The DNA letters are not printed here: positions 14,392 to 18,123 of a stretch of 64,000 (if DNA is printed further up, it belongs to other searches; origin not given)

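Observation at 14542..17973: STAND-like regulator with inverted AfsR architecture (N-terminal MalT-type AAA, TPR and HEAT repeats, C-terminal SARP wHTH+BTAD)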

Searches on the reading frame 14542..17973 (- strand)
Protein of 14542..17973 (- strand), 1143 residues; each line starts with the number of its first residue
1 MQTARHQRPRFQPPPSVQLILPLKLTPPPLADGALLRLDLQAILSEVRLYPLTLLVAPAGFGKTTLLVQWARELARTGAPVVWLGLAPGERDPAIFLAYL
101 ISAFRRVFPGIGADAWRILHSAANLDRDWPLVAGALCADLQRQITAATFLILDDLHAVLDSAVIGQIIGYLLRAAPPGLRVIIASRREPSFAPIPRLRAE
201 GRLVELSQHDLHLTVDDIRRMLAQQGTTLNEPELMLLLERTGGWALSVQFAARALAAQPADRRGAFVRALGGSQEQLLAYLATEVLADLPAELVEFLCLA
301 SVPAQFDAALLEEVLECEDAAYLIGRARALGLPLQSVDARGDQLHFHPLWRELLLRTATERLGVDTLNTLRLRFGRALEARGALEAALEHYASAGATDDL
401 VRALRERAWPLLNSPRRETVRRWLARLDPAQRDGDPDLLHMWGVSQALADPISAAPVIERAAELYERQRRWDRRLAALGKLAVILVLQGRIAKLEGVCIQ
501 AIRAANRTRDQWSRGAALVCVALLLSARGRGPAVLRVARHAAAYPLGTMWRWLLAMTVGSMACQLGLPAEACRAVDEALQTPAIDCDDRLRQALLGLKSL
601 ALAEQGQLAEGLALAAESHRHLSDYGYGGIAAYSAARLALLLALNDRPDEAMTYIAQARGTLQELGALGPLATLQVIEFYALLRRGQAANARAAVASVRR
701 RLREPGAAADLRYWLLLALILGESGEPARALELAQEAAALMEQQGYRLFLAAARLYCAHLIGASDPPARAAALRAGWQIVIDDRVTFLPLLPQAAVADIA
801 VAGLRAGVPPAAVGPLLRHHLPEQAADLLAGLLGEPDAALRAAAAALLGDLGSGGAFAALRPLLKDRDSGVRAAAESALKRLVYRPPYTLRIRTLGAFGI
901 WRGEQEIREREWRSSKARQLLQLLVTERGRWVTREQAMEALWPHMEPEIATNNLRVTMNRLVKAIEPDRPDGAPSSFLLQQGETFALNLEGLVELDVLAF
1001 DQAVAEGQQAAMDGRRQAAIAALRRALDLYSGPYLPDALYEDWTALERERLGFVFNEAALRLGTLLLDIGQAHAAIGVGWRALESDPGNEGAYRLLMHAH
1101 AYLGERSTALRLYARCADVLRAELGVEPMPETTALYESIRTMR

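Call 5: search_protein_families(library=pfam, proteins=[window:14542-17973:-], max_evalue=0.1)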
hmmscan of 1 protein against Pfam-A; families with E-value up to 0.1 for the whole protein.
window:14542-17973:- (1143 aa): 8 families
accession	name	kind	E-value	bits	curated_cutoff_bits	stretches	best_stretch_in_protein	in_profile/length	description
PF03704.23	BTAD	-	2.5e-29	103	22.1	1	995-1140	1-146/146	Bacterial transcriptional activator domain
PF00486.34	Trans_reg_C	-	2.6e-08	34.3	26.2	1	914-969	7-61/77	Transcriptional regulatory protein, C terminal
PF13646.12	HEAT_2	-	4.7e-06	27.2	27.7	1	827-882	3-58/88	HEAT repeats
PF13481.12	AAA_25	-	1.3e-05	25.3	27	1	52-159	35-156/195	AAA domain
PF25199.1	nSTAND_NTPase5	-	0.00021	21.6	34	1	48-84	39-76/145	Novel STAND NTPase 5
PF13401.12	AAA_22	-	0.0016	19.2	27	1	52-161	7-98/130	AAA domain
PF13604.12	AAA_30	-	0.018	15.2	27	1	52-90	20-56/191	AAA domain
PF24883.2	NPHP3_N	-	0.092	13.4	24.8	0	52-186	24-164/164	Nephrocystin 3, N-terminal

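Call 6: search_protein_families(library=ncbifam, proteins=[window:14542-17973:-], max_evalue=0.1)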
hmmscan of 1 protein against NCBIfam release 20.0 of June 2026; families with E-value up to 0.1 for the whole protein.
window:14542-17973:- (1143 aa): 5 families
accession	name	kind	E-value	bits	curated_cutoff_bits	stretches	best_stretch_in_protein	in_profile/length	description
NF003420.0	PRK04841.1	equivalog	1.8e-52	178.5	537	1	21-460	3-434/903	HTH-type transcriptional regulator MalT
NF053617.1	SARPRegAfsRStmc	equivalog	9e-12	43.8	1430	1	889-1139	28-265/986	SARP-family global regulator AfsR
NF041231.1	BagI_FevR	exception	6.6e-08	32.2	500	1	916-1139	14-232/315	AfsR/SARP family transcriptional regulator BagI/FevR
NF045915.1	PhycobilmeDegNblB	equivalog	0.025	14.1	300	1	824-882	130-188/214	phycobilisome degradation protein NblB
NF045944.1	ResRegRpaBCyano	equivalog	0.081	12.3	330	0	919-970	160-212/229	response regulator transcription factor RpaB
